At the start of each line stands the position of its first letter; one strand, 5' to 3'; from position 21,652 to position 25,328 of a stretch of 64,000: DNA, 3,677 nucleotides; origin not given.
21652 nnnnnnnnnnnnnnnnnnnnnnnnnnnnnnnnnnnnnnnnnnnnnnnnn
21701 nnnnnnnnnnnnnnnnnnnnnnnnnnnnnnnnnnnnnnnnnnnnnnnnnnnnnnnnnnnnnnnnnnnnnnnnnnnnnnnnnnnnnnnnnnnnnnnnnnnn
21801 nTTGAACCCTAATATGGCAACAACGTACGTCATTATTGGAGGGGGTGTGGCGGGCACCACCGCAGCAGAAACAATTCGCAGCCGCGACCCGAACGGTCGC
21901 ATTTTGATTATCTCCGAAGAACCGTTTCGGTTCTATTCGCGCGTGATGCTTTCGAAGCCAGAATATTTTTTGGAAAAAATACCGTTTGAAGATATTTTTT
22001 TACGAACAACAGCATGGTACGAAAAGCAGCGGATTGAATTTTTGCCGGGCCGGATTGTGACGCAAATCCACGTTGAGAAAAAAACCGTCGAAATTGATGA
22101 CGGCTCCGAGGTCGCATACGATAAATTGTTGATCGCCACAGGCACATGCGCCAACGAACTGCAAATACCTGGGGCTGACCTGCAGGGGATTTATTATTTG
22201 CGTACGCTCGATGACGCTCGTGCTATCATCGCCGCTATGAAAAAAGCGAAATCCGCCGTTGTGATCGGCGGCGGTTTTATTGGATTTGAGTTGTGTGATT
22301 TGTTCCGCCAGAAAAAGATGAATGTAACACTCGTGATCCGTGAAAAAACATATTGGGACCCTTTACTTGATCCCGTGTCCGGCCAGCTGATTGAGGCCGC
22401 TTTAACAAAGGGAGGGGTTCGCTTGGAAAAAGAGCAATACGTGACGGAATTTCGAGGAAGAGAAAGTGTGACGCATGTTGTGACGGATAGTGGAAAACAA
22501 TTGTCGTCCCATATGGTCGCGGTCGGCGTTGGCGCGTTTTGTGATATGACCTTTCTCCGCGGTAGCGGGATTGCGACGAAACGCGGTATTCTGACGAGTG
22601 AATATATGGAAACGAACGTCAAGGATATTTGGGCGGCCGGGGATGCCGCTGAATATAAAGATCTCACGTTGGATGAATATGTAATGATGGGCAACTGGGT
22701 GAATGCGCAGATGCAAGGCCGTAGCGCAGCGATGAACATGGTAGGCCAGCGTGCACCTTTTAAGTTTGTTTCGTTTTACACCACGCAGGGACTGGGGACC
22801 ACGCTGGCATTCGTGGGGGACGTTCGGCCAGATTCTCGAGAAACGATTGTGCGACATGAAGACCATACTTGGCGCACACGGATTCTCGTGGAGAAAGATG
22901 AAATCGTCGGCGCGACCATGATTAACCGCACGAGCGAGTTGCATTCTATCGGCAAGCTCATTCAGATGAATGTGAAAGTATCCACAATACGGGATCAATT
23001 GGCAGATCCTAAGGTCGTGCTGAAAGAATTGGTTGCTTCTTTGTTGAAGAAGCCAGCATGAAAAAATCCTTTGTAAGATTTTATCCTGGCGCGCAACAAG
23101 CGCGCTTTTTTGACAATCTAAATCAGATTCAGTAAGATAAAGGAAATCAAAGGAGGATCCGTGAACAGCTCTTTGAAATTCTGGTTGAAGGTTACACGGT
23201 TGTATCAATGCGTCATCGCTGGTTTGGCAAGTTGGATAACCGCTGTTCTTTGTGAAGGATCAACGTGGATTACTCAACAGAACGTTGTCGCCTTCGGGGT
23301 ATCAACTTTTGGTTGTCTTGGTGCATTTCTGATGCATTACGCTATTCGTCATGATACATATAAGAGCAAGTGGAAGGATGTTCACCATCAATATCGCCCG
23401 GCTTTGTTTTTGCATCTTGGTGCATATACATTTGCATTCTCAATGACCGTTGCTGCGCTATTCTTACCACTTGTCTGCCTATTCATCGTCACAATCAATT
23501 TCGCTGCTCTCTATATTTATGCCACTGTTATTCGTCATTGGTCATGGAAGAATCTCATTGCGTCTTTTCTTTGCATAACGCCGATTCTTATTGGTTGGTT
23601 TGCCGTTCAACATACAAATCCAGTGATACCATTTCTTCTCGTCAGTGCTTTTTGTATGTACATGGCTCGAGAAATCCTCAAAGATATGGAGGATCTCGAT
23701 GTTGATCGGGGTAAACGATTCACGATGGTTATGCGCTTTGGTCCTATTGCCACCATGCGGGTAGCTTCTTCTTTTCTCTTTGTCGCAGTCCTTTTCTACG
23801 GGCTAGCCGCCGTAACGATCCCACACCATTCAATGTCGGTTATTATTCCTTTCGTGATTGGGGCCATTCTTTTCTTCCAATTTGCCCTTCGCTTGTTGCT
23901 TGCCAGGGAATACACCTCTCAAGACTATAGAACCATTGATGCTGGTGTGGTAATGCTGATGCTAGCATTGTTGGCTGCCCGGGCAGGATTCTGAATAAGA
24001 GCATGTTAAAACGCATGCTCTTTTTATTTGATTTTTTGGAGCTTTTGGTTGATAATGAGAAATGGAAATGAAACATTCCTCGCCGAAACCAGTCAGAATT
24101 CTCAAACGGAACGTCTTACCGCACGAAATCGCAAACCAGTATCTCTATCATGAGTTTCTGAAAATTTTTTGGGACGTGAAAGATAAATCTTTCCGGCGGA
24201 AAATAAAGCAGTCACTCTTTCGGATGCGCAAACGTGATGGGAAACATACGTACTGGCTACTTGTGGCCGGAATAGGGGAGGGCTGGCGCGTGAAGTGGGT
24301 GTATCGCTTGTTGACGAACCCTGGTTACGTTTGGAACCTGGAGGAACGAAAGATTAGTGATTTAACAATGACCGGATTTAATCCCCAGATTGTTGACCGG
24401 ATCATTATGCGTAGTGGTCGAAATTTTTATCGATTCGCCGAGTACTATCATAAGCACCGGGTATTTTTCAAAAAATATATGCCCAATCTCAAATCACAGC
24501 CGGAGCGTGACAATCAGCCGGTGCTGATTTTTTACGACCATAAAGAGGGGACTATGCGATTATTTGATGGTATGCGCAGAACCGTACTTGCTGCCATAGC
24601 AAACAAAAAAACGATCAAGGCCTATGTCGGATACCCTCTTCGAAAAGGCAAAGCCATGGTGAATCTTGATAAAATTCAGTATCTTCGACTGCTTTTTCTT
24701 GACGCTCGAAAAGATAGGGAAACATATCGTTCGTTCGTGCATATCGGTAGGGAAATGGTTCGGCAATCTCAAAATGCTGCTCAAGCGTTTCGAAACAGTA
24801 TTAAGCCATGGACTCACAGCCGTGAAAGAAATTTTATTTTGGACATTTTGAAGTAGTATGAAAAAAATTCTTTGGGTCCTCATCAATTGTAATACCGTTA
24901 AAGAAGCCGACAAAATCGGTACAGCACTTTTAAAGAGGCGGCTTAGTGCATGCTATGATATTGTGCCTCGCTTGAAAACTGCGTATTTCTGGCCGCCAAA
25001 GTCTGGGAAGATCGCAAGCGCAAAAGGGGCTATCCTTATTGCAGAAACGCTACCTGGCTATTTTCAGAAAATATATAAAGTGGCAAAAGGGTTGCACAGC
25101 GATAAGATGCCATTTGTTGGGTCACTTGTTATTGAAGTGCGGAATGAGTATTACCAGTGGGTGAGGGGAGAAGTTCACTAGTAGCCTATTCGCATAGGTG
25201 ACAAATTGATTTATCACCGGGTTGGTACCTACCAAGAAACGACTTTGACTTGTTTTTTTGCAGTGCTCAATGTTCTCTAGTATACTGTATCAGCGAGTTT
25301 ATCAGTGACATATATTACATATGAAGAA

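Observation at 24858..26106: Copper module: cutA next to a secreted CopC-cupredoxin fusion protein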

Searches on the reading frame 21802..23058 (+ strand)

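Call 3: search_protein_families(library=pfam, proteins=[window:21802-23058:+], max_evalue=1)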
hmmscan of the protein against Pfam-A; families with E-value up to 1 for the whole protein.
window:21802-23058:+ (419 aa): 15 families
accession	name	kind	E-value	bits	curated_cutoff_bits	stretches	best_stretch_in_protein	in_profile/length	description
PF07992.20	Pyr_redox_2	-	4.9e-55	187.4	26.1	1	8-306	2-291/291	Pyridine nucleotide-disulphide oxidoreductase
PF00070.33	Pyr_redox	-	2.2e-14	54.1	22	1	152-228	2-79/82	Pyridine nucleotide-disulphide oxidoreductase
PF13738.12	Pyr_redox_3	-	1.1e-12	48.3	30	1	85-280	103-305/305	Pyridine nucleotide-disulphide oxidoreductase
PF14759.12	Reductase_C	-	1.7e-06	28.9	25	1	332-411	8-85/85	Reductase C-terminal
PF03486.20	HI0933_like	-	8.1e-05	22.6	50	0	9-30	3-24/244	HI0933-like protein Rossmann domain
PF01266.30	DAO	-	0.00022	21.3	27.9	0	9-28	2-21/353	FAD dependent oxidoreductase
PF18267.7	Rubredoxin_C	-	0.00056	20.3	25.9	1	331-389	8-68/70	Rubredoxin NAD+ reductase C-terminal domain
PF13241.12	NAD_binding_7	-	0.0033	18.4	22.1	0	148-186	6-41/104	Putative NAD(P)-binding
PF01134.28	GIDA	-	0.0033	17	22.1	0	10-25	3-18/391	Glucose inhibited division protein A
PF13454.12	NAD_binding_9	-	0.0034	17.8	21.8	1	10-50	1-42/155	FAD-NAD(P)-binding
PF01262.27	AlaDh_PNT_C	-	0.0034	17.3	23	1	8-26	30-48/214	Alanine dehydrogenase/PNT, C-terminal domain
PF02254.24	TrkA_N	-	0.0035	18.1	23.8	0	153-178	2-27/116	TrkA-N domain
PF13450.12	NAD_binding_8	-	0.0042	17.8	21.9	1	11-37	1-25/68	NAD(P)-binding Rossmann-like domain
PF00890.30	FAD_binding_2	-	0.015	14.9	20.4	1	10-41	3-32/414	FAD binding domain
PF06506.16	PrpR_N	-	0.33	11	29.1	0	130-160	99-129/167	Propionate catabolism activator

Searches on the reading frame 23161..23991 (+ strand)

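Call 3: search_protein_families(library=pfam, proteins=[window:23161-23991:+], max_evalue=1)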
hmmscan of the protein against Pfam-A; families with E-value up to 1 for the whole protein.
window:23161-23991:+ (277 aa): 2 families
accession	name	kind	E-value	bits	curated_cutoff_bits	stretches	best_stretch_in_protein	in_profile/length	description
PF01040.23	UbiA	-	8.5e-13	48.6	34.2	1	81-253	67-239/250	UbiA prenyltransferase family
PF17566.7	DUF5472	-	0.057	13.8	25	1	26-71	3-45/73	Family of unknown function (DUF5472)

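Call 4: search_protein_families(library=ncbifam, proteins=[window:23161-23991:+], max_evalue=1)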
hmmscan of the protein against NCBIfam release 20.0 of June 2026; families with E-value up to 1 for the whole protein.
window:23161-23991:+ (277 aa): 5 families
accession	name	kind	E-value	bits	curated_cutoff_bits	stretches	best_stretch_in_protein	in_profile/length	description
NF009521.0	PRK12882.1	equivalog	7e-15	55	296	1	90-273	93-276/280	geranylgeranylglycerol-phosphate geranylgeranyltransferase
NF009523.0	PRK12884.1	equivalog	5e-11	42.3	269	1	85-273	86-276/279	prenyltransferase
NF009522.0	PRK12883.1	equivalog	7.3e-10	38.8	353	1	5-212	3-213/279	geranylgeranylglycerol-phosphate geranylgeranyltransferase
TIGR01475.1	ubiA_other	subfamily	4.3e-08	32.9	180.8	1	96-243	97-248/282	UbiA-like polyprenyltransferase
NF009513.0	PRK12872.1-3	equivalog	1.5e-07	31.3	288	1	97-269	113-285/293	prenyltransferase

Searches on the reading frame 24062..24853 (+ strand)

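Call 3: search_protein_families(library=pfam, proteins=[window:24062-24853:+], max_evalue=1)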
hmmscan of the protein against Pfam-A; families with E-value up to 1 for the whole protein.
window:24062-24853:+ (264 aa): 1 family
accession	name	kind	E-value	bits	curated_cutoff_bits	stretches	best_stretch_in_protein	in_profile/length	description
PF08967.16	ENCP4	-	0.086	13.5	31.4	1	95-127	12-39/81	Putative type 4B encapsulin shell protein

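Call 4: search_protein_families(library=ncbifam, proteins=[window:24062-24853:+], max_evalue=1)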
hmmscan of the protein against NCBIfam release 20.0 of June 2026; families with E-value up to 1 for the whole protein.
window:24062-24853:+ (264 aa): 0 families

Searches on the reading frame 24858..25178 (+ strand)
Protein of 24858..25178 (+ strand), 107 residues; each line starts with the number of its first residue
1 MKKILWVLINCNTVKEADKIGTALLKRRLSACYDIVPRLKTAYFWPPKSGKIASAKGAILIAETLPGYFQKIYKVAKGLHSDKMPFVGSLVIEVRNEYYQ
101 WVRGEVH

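Call 3: search_protein_families(library=pfam, proteins=[window:24858-25178:+], max_evalue=1)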
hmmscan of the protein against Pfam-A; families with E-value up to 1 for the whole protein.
window:24858-25178:+ (107 aa): 1 family
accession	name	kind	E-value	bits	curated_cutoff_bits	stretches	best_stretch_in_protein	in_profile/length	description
PF03091.20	CutA1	-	1.1e-14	54.4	22.4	1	6-103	2-97/99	CutA1 divalent ion tolerance protein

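Call 4: search_protein_families(library=ncbifam, proteins=[window:24858-25178:+], max_evalue=1)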
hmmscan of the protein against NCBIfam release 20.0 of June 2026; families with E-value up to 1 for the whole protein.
window:24858-25178:+ (107 aa): 2 families
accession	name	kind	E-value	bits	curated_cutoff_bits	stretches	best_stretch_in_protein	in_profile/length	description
NF041095.1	dival_cat_tol_CutA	equivalog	1.3e-12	47.7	120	1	7-104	4-98/100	divalent-cation tolerance protein CutA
NF007930.0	PRK10645.1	equivalog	0.00021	21.3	145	1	6-103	13-110/114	divalent cation tolerance protein CutA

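Call 34: list_cluster_members(proteins=[P0001, window:24858-25178:+, window:24062-24853:+, window:27791-29215:+])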
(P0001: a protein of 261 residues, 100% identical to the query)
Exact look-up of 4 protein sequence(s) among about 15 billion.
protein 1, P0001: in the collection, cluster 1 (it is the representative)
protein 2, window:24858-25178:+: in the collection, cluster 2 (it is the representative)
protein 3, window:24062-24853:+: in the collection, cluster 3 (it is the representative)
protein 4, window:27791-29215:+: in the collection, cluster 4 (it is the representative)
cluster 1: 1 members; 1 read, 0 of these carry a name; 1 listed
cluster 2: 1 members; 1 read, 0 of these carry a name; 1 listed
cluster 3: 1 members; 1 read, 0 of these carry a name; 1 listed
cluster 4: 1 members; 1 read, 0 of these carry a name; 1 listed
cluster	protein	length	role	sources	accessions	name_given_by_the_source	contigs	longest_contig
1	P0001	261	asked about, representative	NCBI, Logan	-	-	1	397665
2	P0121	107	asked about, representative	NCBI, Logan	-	-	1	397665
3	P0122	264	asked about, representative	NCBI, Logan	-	-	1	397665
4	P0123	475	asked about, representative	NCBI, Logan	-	-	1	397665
